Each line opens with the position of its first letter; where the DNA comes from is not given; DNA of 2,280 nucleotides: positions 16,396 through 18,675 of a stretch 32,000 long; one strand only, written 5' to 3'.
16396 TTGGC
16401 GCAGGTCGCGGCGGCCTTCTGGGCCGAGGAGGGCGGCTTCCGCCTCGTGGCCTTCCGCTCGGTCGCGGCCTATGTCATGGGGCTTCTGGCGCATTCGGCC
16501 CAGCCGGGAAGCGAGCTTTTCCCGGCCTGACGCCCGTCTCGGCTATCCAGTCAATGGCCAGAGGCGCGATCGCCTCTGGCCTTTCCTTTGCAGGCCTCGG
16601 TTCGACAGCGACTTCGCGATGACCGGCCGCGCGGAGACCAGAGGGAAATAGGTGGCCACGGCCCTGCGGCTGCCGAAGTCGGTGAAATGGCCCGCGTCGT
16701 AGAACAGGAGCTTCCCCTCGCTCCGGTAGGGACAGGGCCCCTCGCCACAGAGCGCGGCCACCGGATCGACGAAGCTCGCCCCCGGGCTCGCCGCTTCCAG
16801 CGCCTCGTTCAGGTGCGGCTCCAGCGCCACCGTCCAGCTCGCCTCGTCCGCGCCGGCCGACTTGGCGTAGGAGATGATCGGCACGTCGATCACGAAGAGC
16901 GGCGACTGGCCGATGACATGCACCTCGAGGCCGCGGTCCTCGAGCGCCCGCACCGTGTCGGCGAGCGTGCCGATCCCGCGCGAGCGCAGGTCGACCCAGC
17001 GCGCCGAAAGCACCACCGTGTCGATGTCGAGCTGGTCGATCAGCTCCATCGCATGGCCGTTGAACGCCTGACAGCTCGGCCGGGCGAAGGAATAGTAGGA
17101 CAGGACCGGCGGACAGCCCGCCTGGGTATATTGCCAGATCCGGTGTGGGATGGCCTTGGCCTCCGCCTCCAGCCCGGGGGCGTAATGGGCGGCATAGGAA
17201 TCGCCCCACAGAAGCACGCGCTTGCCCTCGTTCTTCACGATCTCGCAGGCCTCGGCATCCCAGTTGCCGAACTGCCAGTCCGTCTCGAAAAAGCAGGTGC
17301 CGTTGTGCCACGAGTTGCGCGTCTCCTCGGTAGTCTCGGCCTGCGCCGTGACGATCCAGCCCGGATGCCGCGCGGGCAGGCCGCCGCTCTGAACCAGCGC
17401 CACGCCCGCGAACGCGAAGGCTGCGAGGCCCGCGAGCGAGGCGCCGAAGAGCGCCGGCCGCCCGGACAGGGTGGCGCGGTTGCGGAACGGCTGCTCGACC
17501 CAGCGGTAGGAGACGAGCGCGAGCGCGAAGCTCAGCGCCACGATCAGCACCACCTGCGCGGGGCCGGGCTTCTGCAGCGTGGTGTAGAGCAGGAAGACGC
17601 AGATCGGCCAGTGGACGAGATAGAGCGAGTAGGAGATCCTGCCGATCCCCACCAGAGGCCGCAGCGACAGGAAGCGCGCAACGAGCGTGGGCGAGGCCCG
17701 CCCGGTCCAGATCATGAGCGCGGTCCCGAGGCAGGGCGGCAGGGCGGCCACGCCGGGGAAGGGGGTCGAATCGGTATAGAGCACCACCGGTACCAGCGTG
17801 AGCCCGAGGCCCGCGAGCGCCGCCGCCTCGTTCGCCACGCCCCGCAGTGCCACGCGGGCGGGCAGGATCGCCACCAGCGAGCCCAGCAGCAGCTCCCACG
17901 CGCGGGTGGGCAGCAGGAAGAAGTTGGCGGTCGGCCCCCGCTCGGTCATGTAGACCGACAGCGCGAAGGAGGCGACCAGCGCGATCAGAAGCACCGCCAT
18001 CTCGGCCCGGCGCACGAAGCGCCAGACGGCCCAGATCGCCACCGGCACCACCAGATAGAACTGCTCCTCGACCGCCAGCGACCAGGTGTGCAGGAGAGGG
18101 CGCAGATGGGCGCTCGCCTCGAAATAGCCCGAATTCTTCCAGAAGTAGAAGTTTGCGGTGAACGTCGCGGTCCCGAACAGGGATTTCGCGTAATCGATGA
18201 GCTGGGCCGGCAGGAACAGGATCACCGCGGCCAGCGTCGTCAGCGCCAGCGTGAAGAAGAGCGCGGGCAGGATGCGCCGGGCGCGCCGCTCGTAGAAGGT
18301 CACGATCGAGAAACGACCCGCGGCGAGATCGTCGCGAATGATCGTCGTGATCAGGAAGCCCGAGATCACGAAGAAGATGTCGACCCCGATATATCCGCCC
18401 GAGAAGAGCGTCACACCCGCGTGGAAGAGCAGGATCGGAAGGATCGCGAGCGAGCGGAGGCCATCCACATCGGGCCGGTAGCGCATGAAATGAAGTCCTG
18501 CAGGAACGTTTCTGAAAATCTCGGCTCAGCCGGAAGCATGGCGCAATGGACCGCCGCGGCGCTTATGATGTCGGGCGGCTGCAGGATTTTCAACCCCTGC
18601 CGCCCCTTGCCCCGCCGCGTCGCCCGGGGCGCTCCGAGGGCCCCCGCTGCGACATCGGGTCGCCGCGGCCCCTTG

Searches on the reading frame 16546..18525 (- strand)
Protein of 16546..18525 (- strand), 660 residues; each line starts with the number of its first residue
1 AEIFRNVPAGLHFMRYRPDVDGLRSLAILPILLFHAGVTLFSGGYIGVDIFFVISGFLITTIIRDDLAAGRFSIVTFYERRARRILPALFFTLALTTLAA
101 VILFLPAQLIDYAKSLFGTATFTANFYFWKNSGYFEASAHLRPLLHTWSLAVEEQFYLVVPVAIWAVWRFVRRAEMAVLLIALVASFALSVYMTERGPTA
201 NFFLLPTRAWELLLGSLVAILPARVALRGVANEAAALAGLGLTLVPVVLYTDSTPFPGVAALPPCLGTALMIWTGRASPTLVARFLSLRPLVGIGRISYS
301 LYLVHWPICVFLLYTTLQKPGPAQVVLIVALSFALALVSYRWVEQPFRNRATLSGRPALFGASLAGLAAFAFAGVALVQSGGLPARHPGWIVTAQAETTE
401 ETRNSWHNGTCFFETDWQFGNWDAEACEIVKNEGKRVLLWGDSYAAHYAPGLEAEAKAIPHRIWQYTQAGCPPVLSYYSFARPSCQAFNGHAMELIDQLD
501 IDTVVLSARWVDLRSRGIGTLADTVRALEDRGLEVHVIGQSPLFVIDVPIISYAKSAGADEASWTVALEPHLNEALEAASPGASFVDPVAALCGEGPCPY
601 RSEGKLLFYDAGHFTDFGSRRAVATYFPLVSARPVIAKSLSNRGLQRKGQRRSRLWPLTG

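Call 82: search_protein_families(library=pfam, proteins=[window:16546-18525:-], max_evalue=0.00001)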
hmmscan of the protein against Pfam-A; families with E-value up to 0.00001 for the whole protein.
window:16546-18525:- (660 aa): 2 families
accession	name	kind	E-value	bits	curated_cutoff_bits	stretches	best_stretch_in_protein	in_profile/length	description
PF19040.6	SGNH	-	9.8e-39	134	27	1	411-623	2-243/248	SGNH domain (fused to AT3 domains)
PF01757.29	Acyl_transf_3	-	7.9e-29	101.2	31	1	19-340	3-325/326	Acyltransferase domain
